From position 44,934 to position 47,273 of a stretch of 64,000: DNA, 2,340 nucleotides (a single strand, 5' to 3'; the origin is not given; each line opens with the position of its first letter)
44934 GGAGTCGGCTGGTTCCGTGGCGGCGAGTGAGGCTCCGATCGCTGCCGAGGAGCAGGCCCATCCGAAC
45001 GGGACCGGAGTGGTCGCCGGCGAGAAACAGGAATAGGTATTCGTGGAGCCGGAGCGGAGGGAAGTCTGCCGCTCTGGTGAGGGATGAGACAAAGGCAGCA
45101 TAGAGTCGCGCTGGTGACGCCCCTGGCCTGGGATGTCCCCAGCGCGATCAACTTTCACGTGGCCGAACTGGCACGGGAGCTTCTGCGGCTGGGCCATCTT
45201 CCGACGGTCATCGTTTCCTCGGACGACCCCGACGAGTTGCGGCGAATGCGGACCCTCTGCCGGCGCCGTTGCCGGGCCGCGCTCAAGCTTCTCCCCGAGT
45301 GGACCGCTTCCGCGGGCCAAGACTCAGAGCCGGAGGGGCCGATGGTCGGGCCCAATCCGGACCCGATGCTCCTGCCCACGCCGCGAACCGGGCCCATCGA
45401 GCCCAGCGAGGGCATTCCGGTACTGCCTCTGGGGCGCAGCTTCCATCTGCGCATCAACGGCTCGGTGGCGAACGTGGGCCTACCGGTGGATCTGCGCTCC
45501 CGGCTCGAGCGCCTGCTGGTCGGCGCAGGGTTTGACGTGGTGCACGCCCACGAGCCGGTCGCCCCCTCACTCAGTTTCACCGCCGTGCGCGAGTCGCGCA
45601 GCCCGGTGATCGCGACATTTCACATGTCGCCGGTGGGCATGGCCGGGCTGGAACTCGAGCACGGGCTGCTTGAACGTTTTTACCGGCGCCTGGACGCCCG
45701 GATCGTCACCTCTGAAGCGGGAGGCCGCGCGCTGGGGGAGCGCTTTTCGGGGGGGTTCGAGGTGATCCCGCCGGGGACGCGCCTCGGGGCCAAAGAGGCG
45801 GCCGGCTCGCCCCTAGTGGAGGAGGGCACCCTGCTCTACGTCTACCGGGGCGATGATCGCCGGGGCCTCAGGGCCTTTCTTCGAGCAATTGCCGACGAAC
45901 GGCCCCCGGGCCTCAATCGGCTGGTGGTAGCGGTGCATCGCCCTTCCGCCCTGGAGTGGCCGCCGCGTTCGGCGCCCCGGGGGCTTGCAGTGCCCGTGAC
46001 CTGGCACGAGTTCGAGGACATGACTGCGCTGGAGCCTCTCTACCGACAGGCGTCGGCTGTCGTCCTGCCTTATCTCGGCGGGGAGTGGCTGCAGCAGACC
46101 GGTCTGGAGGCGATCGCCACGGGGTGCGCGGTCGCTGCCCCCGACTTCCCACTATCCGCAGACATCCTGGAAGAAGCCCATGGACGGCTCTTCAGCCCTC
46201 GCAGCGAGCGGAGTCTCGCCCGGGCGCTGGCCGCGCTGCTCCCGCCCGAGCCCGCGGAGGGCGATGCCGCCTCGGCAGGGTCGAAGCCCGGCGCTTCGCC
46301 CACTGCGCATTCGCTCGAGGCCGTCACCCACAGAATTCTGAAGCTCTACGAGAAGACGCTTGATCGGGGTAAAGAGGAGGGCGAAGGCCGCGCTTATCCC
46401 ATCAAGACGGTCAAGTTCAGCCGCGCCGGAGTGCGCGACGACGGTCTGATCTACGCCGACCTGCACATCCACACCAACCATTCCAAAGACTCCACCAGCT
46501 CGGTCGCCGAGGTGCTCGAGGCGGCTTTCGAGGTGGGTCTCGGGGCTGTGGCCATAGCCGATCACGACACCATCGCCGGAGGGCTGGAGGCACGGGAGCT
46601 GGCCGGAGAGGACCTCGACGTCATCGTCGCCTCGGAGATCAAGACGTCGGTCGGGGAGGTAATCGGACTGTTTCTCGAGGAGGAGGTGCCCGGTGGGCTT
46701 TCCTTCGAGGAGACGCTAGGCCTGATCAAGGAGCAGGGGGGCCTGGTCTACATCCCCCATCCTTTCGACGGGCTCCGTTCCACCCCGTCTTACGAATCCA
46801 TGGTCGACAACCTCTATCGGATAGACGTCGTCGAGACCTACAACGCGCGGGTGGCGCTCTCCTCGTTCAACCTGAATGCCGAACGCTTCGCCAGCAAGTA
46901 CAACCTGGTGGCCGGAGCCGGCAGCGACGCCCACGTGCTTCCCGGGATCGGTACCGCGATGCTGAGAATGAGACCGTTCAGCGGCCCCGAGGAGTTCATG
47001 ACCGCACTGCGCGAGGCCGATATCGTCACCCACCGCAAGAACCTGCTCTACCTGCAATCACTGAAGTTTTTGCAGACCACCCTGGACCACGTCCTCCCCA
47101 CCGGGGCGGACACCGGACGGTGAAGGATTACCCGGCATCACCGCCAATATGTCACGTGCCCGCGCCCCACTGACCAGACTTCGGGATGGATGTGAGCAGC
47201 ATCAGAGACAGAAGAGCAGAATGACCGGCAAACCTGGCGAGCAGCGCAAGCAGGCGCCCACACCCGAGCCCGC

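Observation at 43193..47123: pgsA-ino1-[GT4::PHP]: candidate for the elusive phosphatidylinositol-phosphate phosphatase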

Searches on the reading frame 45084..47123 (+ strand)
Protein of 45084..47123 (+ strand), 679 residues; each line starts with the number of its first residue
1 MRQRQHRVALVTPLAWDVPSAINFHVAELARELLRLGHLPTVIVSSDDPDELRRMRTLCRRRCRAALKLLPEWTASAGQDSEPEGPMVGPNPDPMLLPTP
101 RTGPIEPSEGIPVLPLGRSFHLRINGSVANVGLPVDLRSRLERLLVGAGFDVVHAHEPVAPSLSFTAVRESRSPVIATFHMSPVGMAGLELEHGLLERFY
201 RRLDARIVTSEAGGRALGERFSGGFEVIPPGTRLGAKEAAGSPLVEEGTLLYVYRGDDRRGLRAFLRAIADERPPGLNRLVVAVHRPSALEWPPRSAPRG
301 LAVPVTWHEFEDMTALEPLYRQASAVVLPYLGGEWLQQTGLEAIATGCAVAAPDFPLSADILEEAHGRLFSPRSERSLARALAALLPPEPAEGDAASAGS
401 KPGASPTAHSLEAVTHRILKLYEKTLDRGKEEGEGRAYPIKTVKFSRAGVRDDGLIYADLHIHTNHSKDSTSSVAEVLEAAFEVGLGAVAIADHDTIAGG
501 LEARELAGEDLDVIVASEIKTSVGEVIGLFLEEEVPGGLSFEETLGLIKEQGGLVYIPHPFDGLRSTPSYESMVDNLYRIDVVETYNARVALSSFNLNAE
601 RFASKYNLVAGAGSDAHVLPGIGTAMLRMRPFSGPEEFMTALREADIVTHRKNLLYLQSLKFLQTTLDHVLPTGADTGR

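Call 4: search_protein_families(library=pfam, proteins=[window:45084-47123:+], max_evalue=0.01)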
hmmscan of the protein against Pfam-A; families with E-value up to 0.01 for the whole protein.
window:45084-47123:+ (679 aa): 7 families
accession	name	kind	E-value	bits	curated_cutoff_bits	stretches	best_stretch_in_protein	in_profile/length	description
PF13439.12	Glyco_transf_4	-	2.9e-17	63.7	28.5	1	106-232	33-166/170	Glycosyltransferase Family 4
PF13263.12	PHP_C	-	3.3e-11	43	21.3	1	595-645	3-54/56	PHP-associated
PF13579.12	Glyco_trans_4_4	-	1.6e-09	38.7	29.7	1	22-230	3-157/158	Glycosyl transferase 4-like domain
PF13692.12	Glyco_trans_1_4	-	4.7e-09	37.1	27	1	249-386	3-140/142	Glycosyl transferases group 1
PF02811.25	PHP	-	4.5e-07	30.8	26.4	1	459-520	1-64/164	PHP domain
PF00534.26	Glycos_transf_1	-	2.1e-05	24.6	26.4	1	249-387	17-157/172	Glycosyl transferases group 1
PF13477.12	Glyco_trans_4_2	-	0.005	17.4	23.4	0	137-184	63-111/139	Glycosyl transferase 4-like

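Call 6: search_solved_structures(query=window:45084-47123:+, max_evalue=0.01, show_alignments=3)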
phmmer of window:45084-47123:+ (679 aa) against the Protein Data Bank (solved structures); distinct sequences matched with E-value up to 0.01: 4.
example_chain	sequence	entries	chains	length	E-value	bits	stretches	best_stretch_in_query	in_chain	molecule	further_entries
2gej_A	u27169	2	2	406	3.1e-24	88.7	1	113-428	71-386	PHOSPHATIDYLINOSITOL MANNOSYLTRANSFERASE (PimA)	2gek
4n9w_A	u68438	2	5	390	4e-24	88.3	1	113-428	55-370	GDP-mannose-dependent alpha-(1-2)-phosphatidylinositol mannosyltransferase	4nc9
3e0f_A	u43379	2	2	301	7.7e-05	24.6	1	459-527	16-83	Putative Metal-dependent Phosphoesterase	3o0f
2anu_A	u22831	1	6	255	0.0024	19.7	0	455-517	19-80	hypothetical protein TM0559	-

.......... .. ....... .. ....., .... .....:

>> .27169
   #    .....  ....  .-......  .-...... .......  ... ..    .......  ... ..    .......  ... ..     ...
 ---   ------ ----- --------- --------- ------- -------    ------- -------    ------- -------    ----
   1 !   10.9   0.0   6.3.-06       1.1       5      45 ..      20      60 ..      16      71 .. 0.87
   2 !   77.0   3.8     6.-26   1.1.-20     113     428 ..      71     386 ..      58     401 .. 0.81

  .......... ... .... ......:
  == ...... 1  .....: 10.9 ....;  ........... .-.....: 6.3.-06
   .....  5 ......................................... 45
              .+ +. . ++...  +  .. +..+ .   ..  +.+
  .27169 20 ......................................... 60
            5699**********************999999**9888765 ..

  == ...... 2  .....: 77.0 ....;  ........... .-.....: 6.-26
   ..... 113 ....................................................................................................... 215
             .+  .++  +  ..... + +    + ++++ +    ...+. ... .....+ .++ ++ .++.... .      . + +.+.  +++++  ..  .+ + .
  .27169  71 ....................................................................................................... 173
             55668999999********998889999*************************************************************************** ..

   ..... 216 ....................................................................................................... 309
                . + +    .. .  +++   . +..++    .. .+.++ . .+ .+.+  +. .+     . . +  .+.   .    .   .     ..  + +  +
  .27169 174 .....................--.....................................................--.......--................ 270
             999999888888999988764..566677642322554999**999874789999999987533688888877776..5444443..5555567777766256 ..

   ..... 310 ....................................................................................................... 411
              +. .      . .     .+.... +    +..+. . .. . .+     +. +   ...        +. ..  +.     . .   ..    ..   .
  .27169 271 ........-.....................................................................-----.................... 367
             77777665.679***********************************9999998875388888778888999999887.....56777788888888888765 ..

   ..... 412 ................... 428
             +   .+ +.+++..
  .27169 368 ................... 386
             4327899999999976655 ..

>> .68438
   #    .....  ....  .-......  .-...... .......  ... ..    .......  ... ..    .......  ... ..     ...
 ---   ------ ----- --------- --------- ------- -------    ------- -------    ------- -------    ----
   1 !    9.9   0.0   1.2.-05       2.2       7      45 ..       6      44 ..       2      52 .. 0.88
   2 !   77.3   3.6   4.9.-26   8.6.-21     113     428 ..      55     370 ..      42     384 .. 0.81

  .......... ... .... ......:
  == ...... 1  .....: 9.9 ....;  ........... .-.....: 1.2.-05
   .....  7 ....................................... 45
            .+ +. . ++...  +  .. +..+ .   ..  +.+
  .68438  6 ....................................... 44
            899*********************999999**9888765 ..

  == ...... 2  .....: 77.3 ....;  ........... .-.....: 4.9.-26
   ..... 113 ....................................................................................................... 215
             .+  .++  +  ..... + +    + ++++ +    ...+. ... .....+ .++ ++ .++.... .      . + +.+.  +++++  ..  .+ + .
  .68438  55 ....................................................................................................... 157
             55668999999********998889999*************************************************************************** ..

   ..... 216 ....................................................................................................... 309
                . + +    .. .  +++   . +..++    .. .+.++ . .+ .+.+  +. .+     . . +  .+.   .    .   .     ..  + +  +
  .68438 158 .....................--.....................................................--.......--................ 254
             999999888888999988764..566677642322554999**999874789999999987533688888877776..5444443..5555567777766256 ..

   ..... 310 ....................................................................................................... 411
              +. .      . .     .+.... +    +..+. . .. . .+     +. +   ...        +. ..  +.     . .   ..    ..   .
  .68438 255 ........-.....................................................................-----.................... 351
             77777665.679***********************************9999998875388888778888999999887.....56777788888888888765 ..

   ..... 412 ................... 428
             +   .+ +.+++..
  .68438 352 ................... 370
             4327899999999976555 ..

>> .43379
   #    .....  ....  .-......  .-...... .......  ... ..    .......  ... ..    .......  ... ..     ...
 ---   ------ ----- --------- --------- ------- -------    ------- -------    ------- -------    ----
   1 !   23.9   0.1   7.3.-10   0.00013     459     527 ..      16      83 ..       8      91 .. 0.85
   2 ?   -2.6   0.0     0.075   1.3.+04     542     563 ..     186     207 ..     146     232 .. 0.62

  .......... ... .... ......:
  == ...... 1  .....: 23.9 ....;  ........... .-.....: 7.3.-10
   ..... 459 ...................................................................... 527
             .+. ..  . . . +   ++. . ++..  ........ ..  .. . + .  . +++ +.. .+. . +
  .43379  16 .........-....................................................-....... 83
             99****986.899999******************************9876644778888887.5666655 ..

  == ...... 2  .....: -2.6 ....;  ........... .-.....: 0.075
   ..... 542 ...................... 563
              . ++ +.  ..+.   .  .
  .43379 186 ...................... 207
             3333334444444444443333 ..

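Call 7: search_protein_families(library=ncbifam, proteins=[window:45084-47123:+], max_evalue=0.01)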
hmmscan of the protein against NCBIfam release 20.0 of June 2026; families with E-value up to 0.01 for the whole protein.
window:45084-47123:+ (679 aa): 14 families
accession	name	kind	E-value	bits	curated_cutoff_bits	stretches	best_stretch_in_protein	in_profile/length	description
NF038032.1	CehA_McbA_metalo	domain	1.5e-15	57.4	80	1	457-646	4-212/315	CehA/McbA family metallohydrolase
NF041661.1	Cycl_ph_dihydrol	equivalog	1.2e-07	31.3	500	1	459-522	1-62/259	phosphoribosyl 1,2-cyclic phosphate 1,2-diphosphodiesterase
NF047791.1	RNaseRnm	equivalog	1e-06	28.2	375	1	458-516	3-63/275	RNase RNM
NF041577.1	nside_bi_sphtase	equivalog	1.4e-06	27.7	400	1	458-522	4-68/276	3',5'-nucleoside bisphosphate phosphatase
NF004225.0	PRK05672.1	subfamily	1.7e-05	23.1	939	1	457-521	6-72/1047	error-prone DNA polymerase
TIGR04047.1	MSMEG_0565_glyc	hypoth_equivalog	0.00017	20.8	259.85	1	314-400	268-352/373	MSMEG_0565 family glycosyltransferase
NF005928.0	PRK07945.1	equivalog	0.00019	20.9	250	1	456-515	98-158/337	PHP domain-containing protein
NF045780.1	TrlF_fam_ATP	equivalog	0.00038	19.3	350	1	458-530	8-96/944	TrlF family AAA-like ATPase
NF005298.0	PRK06826.1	equivalog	0.0019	15.9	1260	1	457-520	5-70/1151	DNA polymerase III subunit alpha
NF006375.0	PRK08609.1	equivalog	0.0052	15.4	426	1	456-505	335-386/571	DNA polymerase/3'-5' exonuclease PolX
NF006702.0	PRK09248.1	domain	0.007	15.9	264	0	457-495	4-42/246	PHP domain-containing protein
NF001688.0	PRK00448.1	equivalog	0.0084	13.7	873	0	459-499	340-381/1445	PolC-type DNA polymerase III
TIGR00594.1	polc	superfamily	0.0085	14.1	434.35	0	458-504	2-49/1022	DNA polymerase III subunit alpha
NF005617.0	PRK07374.1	equivalog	0.0085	14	1653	0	457-519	3-67/1170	DNA polymerase III subunit alpha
